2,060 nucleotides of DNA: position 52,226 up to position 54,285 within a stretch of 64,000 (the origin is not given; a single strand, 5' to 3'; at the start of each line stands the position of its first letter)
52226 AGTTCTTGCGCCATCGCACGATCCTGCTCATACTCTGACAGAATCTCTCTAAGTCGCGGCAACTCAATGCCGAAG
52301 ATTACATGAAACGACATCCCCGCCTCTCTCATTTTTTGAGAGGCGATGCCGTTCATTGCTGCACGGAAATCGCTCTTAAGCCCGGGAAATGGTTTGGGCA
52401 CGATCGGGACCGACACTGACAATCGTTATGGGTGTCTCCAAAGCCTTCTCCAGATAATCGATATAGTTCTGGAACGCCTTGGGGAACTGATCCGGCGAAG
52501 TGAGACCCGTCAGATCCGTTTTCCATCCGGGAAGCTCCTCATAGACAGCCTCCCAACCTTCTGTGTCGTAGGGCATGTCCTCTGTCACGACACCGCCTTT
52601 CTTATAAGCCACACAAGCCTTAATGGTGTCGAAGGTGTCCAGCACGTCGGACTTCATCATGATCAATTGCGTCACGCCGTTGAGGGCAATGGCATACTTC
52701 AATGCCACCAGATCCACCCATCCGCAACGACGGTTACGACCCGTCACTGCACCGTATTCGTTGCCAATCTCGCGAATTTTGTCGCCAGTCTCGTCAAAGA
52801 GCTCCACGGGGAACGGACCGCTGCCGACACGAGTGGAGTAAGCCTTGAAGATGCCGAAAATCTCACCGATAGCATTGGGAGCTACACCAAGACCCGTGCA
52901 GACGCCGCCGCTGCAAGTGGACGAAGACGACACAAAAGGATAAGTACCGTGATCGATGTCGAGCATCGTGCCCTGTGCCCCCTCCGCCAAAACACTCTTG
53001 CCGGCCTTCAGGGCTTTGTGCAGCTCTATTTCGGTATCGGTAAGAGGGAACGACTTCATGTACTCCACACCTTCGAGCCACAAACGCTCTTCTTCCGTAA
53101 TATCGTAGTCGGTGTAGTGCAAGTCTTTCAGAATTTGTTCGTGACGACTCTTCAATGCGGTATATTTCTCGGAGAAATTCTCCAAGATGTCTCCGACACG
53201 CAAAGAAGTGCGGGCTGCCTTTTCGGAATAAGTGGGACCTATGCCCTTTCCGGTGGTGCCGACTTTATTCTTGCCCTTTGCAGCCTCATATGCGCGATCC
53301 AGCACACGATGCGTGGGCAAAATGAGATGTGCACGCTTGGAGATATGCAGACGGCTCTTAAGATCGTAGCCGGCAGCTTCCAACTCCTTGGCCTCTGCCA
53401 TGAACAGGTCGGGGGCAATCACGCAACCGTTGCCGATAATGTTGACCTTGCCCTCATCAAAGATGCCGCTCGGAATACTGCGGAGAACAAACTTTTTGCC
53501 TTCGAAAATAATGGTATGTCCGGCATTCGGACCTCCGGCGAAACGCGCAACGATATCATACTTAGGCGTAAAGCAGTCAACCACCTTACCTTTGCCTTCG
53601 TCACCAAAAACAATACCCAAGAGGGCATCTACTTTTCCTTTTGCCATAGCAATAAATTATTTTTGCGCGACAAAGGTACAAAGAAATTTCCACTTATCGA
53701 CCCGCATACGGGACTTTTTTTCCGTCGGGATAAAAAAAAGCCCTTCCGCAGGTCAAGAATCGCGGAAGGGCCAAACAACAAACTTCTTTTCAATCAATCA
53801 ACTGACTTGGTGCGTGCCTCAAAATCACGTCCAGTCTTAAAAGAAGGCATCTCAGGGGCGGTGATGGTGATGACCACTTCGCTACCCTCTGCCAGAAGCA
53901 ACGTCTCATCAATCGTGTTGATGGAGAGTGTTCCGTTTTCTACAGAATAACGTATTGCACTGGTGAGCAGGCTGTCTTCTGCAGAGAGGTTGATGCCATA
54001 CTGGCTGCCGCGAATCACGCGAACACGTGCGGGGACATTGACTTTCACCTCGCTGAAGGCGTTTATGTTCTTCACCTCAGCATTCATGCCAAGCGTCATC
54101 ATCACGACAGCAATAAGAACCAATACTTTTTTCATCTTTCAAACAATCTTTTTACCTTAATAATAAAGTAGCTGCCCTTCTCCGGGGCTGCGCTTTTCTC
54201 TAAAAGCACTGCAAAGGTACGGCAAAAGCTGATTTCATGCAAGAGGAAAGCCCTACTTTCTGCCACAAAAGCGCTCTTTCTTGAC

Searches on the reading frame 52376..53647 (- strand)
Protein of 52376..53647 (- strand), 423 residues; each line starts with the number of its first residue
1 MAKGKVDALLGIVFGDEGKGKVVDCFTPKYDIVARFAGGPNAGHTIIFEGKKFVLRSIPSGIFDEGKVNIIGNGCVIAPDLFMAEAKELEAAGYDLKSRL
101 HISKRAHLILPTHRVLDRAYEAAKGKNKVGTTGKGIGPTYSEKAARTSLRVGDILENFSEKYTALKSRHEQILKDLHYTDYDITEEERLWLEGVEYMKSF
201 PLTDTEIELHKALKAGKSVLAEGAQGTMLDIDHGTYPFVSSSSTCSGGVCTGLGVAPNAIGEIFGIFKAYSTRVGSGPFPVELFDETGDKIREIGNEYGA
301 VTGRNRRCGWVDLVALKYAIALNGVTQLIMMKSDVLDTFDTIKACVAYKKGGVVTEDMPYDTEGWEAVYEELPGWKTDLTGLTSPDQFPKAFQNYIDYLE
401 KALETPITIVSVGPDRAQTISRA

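Call 24: search_protein_families(library=pfam, proteins=[window:52376-53647:-], max_evalue=0.01)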
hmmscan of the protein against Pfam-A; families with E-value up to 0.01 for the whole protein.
window:52376-53647:- (423 aa): 1 family
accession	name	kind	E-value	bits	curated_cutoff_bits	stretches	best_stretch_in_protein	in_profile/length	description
PF00709.27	Adenylsucc_synt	-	5.3e-164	546.3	27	1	9-420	2-416/416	Adenylosuccinate synthetase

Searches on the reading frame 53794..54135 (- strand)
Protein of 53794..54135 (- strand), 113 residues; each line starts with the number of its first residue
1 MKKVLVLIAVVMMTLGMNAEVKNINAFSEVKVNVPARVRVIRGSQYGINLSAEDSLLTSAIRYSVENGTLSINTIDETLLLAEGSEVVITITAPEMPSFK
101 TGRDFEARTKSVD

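Call 24: search_protein_families(library=pfam, proteins=[window:53794-54135:-], max_evalue=0.01)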
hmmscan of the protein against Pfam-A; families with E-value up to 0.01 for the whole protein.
window:53794-54135:- (113 aa): 1 family
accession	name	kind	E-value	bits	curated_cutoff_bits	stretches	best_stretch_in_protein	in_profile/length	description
PF10988.14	DUF2807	-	5.2e-07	30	24.2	1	26-111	1-82/181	Putative auto-transporter adhesin, head GIN domain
